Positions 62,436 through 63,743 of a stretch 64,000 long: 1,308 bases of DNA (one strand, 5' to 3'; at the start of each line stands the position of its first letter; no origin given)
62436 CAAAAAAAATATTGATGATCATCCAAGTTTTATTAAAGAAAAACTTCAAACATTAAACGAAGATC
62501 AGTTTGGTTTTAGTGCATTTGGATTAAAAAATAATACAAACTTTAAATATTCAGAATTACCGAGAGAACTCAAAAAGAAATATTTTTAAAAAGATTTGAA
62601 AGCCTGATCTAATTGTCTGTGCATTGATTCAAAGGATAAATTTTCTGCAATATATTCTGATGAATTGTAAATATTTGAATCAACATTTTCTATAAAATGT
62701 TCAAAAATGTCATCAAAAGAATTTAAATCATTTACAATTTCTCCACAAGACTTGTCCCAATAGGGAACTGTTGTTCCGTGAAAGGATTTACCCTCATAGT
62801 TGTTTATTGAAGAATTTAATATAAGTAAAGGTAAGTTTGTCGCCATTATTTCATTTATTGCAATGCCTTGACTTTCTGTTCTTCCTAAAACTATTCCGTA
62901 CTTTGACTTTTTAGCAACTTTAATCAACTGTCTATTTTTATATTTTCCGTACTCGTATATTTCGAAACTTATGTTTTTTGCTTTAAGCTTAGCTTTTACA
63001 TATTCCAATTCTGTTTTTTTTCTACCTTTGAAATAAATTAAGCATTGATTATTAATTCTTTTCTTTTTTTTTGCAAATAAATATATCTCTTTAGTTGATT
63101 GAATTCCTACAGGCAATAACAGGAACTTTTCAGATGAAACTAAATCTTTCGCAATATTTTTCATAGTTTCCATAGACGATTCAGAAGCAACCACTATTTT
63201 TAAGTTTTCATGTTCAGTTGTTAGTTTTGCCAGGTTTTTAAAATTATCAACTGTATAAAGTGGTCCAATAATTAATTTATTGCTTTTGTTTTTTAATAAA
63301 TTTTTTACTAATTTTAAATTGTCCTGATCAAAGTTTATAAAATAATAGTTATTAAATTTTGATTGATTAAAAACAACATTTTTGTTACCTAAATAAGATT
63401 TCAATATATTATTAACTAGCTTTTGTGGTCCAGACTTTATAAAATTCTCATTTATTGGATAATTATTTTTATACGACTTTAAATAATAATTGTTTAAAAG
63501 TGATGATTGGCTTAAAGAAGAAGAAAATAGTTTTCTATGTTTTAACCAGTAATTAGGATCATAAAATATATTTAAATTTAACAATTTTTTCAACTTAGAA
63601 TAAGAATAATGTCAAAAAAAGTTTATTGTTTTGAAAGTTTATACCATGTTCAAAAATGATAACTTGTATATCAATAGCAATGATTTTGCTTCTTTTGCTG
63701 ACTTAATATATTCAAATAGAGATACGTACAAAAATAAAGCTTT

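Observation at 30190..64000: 34-kb glycan island built around nine large polytopic (GT-C-like) proteins and three polyprenyl-phosphate sugar synthases, with no recognisable Wzx/Wzy/ABC export or initiating transferase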

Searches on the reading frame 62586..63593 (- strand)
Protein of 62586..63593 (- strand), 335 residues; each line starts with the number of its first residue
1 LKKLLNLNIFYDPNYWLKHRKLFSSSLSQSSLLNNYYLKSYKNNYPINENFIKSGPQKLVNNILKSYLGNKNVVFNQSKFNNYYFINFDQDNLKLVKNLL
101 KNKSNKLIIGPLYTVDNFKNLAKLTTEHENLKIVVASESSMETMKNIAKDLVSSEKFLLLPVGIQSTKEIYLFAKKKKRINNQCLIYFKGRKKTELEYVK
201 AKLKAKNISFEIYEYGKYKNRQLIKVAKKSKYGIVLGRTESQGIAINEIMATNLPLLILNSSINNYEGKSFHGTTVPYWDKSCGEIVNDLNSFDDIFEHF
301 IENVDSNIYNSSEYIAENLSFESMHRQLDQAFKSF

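Call 9: search_protein_families(library=ncbifam, proteins=[window:62586-63593:-], max_evalue=0.001)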
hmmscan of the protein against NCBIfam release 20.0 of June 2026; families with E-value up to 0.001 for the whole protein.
window:62586-63593:- (335 aa): 1 family
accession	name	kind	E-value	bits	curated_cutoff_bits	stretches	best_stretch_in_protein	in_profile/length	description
NF038255.1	exopoly_VpsD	equivalog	8.9e-06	24.8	300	1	194-324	247-368/381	VpsD family glycosyltransferase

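Call 10: find_encoding_contigs(protein=window:62586-63593:-, flank=10000, max_places=6)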
Protein window:62586-63593:- (335 aa): no gene with exactly this product is on record in the collection.

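Call 82: search_protein_families(library=pfam, proteins=[window:62586-63593:-], max_evalue=0.01)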
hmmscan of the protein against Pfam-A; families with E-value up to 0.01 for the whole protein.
window:62586-63593:- (335 aa): 2 families
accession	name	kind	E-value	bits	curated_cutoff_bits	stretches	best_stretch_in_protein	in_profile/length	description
PF00534.26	Glycos_transf_1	-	5.3e-05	23.3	26.4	1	172-262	36-125/172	Glycosyl transferases group 1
PF12916.12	DUF3834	-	0.007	16.1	22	0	282-326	145-190/202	Protein of unknown function (DUF3834)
